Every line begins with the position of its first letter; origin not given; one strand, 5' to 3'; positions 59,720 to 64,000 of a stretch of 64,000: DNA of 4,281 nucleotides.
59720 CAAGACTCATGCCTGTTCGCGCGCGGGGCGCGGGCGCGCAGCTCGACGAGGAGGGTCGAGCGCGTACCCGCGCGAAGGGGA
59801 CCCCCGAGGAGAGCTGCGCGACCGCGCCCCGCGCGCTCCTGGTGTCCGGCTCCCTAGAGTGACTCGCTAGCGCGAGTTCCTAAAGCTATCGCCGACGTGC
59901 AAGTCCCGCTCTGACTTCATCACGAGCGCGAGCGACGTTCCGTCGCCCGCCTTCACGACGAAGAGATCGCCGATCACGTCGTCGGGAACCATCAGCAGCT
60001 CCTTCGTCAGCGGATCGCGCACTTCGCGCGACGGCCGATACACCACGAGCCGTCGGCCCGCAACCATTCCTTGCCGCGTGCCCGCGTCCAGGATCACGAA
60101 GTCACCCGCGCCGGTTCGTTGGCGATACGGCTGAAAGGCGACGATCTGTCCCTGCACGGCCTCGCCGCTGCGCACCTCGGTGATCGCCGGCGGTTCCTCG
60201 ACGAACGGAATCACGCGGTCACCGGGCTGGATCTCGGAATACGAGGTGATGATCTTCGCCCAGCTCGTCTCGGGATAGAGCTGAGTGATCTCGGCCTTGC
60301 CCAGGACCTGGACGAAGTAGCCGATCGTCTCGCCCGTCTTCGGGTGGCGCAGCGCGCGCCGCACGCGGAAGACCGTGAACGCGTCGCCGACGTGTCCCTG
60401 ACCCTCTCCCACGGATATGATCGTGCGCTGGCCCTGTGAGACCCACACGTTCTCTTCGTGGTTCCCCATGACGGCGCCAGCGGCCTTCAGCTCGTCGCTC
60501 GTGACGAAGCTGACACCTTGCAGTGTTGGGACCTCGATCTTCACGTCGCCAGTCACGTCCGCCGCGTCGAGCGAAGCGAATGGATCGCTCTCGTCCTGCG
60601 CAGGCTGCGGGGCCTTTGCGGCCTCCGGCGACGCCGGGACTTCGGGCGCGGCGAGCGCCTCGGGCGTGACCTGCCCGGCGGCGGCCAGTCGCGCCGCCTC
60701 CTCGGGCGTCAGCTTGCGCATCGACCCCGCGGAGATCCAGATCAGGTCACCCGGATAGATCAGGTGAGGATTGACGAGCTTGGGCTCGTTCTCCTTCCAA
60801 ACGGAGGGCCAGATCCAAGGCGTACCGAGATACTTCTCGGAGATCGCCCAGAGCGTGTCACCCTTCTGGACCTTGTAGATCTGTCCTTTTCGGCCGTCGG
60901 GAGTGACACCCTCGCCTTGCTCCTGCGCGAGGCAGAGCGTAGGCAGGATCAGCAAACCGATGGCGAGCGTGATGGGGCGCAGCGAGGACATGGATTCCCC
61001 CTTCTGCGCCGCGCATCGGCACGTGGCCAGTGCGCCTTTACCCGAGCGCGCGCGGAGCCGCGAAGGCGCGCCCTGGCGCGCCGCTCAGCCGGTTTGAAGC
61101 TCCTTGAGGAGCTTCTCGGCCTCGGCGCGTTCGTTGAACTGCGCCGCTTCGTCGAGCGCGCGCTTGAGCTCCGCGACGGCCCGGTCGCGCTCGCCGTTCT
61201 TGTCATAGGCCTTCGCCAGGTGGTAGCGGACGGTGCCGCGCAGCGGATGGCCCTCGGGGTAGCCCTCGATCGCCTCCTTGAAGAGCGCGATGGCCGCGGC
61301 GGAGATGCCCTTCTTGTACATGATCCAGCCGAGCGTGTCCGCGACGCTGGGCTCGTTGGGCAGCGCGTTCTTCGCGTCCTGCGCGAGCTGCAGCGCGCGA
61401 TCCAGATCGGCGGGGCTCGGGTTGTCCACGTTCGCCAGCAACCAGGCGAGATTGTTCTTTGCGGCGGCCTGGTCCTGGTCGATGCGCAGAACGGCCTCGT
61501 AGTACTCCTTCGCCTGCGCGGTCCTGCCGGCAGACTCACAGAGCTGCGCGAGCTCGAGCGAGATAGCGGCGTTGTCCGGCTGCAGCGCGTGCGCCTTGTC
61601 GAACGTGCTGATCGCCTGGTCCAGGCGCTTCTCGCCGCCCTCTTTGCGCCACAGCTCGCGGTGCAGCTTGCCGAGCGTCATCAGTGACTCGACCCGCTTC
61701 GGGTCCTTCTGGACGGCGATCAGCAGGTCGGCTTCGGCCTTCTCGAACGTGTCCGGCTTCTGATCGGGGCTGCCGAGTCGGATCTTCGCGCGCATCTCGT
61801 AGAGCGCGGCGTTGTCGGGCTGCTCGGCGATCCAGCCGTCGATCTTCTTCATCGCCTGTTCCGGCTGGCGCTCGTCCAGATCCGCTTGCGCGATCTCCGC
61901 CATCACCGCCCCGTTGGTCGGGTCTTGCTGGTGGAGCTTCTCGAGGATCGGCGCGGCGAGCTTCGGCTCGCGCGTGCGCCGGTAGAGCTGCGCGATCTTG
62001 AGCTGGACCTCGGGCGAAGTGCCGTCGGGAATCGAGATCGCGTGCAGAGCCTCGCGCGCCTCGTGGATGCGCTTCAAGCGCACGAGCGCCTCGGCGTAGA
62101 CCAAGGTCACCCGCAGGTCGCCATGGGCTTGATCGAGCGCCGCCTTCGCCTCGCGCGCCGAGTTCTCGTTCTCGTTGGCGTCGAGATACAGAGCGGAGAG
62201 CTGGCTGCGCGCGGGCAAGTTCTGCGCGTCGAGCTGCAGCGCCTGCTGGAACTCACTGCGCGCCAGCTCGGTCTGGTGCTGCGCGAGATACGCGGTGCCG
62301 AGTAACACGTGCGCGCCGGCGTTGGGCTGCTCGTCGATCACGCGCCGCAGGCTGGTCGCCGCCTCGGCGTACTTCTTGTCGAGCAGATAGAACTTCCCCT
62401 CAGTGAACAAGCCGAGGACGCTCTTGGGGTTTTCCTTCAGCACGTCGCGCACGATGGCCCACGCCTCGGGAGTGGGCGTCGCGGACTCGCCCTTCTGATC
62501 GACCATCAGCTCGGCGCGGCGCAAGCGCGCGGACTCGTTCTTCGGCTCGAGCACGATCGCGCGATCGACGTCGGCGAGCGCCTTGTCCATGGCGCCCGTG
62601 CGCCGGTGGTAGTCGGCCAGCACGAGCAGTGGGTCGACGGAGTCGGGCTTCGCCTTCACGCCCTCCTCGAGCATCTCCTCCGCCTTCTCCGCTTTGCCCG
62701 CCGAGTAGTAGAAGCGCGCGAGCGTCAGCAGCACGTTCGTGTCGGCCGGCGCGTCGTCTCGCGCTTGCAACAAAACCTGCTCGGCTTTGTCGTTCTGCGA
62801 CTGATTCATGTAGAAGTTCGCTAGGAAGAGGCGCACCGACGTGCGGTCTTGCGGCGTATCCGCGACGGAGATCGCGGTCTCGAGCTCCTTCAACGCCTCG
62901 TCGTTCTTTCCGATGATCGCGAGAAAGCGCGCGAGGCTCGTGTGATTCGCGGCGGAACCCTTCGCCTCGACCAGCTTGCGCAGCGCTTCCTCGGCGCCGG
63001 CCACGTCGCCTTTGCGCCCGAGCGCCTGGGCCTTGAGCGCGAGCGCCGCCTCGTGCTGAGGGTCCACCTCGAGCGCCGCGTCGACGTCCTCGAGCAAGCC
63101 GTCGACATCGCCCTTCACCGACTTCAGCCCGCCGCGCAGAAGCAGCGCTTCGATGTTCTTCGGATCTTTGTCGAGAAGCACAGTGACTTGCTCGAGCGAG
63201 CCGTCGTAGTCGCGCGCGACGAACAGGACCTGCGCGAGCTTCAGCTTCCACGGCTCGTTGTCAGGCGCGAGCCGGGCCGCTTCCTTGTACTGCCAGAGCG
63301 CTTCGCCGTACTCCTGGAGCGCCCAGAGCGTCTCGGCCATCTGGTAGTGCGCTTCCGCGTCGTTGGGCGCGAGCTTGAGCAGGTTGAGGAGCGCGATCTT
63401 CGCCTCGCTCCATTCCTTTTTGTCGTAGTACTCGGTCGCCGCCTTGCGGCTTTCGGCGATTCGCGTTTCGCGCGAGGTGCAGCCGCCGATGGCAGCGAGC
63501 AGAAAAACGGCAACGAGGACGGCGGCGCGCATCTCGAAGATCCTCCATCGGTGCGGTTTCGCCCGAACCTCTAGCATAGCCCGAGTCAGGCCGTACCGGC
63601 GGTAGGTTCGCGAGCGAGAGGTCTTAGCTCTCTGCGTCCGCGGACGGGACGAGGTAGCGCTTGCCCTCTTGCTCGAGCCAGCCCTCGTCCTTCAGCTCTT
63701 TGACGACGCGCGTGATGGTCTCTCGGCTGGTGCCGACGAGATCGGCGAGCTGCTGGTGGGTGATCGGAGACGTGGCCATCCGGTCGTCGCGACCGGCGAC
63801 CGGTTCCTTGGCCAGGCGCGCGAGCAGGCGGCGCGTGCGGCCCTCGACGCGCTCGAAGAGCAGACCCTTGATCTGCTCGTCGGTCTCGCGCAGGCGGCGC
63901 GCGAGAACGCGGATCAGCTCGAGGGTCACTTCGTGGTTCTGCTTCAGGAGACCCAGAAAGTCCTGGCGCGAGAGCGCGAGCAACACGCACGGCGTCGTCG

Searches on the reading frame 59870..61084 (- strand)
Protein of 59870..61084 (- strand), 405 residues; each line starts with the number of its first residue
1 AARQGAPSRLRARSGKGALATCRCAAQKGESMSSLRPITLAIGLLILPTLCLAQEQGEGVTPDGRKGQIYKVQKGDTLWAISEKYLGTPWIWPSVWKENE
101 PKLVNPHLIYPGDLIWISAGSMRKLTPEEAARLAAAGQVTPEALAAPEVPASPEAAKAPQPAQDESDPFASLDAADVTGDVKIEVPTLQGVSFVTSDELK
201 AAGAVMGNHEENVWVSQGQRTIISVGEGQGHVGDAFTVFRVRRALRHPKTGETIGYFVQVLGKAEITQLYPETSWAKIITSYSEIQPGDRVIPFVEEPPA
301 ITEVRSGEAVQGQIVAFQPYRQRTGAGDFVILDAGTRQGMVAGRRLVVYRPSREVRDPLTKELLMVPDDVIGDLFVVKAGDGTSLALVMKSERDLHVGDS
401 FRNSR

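Call 61: search_protein_families(library=pfam, proteins=[window:59870-61084:-], max_evalue=0.00001)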
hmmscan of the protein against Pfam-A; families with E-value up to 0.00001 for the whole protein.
window:59870-61084:- (405 aa): 2 families
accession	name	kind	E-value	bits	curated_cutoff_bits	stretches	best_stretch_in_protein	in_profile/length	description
PF01476.26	LysM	-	1.5e-08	34.8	20.9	1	70-117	1-42/43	LysM domain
PF16538.11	FlgT_C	-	2.1e-06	28.5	27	0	219-292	2-76/77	Flagellar assembly protein T, C-terminal domain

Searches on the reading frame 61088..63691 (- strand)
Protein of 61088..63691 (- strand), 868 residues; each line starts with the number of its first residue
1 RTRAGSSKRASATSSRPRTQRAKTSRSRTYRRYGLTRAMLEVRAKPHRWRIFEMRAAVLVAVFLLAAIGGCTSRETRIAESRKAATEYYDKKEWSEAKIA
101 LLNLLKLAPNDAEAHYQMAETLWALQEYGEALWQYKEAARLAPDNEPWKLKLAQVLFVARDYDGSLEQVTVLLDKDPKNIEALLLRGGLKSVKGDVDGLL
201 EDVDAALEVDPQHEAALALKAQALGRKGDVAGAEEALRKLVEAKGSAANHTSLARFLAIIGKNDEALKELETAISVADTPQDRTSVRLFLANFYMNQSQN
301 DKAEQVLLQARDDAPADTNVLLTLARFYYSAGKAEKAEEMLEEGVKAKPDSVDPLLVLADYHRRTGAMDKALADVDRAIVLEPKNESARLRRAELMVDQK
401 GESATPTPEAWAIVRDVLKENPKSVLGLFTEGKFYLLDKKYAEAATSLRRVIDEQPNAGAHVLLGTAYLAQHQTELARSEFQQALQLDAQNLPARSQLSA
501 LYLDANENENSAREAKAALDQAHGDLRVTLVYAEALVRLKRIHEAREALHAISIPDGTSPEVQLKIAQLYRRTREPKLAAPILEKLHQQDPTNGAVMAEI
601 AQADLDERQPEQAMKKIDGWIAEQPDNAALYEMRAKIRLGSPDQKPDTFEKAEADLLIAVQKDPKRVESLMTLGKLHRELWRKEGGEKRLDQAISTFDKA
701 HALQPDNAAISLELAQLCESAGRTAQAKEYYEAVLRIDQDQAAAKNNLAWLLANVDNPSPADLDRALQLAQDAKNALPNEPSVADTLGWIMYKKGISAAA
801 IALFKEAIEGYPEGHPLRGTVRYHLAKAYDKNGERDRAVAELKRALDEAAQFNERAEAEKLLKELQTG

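Call 61: search_protein_families(library=pfam, proteins=[window:61088-63691:-], max_evalue=0.00001)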
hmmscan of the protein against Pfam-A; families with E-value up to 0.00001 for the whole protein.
window:61088-63691:- (868 aa): 22 families
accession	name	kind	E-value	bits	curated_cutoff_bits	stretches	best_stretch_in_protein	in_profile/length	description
PF14559.12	TPR_19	-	2.8e-58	194.6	25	3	687-749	4-66/68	Tetratricopeptide repeat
PF13428.12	TPR_14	-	6.7e-37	122.6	23.5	0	319-360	2-43/44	Tetratricopeptide repeat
PF13432.12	TPR_16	-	1e-34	119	32.7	0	322-384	1-63/65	Tetratricopeptide repeat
PF07719.23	TPR_2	-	6.8e-33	110.5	27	0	459-490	2-33/34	Tetratricopeptide repeat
PF13181.12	TPR_8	-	5.1e-28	95.2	25.7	0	712-740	5-33/34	Tetratricopeptide repeat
PF23914.1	TPR_CcmH_CycH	-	3.6e-24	85.8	42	0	87-187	25-128/158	Cytochrome c-type biogenesis protein H TPR domain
PF13431.12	TPR_17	-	3.8e-23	80.2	24.4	0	101-131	2-32/34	Tetratricopeptide repeat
PF12895.13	ANAPC3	-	5.1e-23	81.6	27.2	0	204-272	13-81/82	Anaphase-promoting complex, cyclosome, subunit 3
PF13424.12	TPR_12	-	4.7e-19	68.8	30.1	0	688-739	17-76/77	Tetratricopeptide repeat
PF13414.12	TPR_11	-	1.8e-15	56.7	26.8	0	87-125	3-41/42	TPR repeat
PF00515.34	TPR_1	-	3.3e-14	52.4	27.8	0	460-490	3-33/34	Tetratricopeptide repeat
PF13174.12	TPR_6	-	1.7e-13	50.7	26.3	0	822-848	3-29/33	Tetratricopeptide repeat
PF24575.1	TPR_Slam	-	8e-12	46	35.2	0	111-165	44-100/104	Surface lipoprotein assembly modifier, N-terminal TPR repeats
PF25062.1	ARM_TT21_N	-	4.5e-10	40.1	40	1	264-385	79-201/222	Tetratricopeptide repeat protein 21 N-terminal ARM repeat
PF20308.4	TPR-S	-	9.2e-10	39.5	27.6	0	632-706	24-91/102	Tetratricopeptide Repeats-Sensor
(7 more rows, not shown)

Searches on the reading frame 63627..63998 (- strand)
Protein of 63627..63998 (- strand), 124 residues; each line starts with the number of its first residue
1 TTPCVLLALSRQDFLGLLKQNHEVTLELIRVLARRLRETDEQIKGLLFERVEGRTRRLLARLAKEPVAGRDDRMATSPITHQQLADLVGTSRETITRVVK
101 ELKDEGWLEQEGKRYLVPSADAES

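Call 61: search_protein_families(library=pfam, proteins=[window:63627-63998:-], max_evalue=0.00001)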
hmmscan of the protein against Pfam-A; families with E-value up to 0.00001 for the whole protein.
window:63627-63998:- (124 aa): 4 families
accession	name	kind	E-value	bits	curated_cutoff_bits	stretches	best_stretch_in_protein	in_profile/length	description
PF13545.12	HTH_Crp_2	-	1.7e-14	53.9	27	1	56-118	4-62/70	Crp-like helix-turn-helix domain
PF00325.26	Crp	-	1.2e-09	38.1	21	1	79-106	3-30/32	Bacterial regulatory proteins, crp family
PF25213.1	HVO_A0261_N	-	1.8e-09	37.8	35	1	74-115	20-61/86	HVO_A0261 N-terminal domain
PF13412.12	HTH_24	-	4.7e-06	26.5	21.9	0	77-109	16-48/48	Winged helix-turn-helix DNA-binding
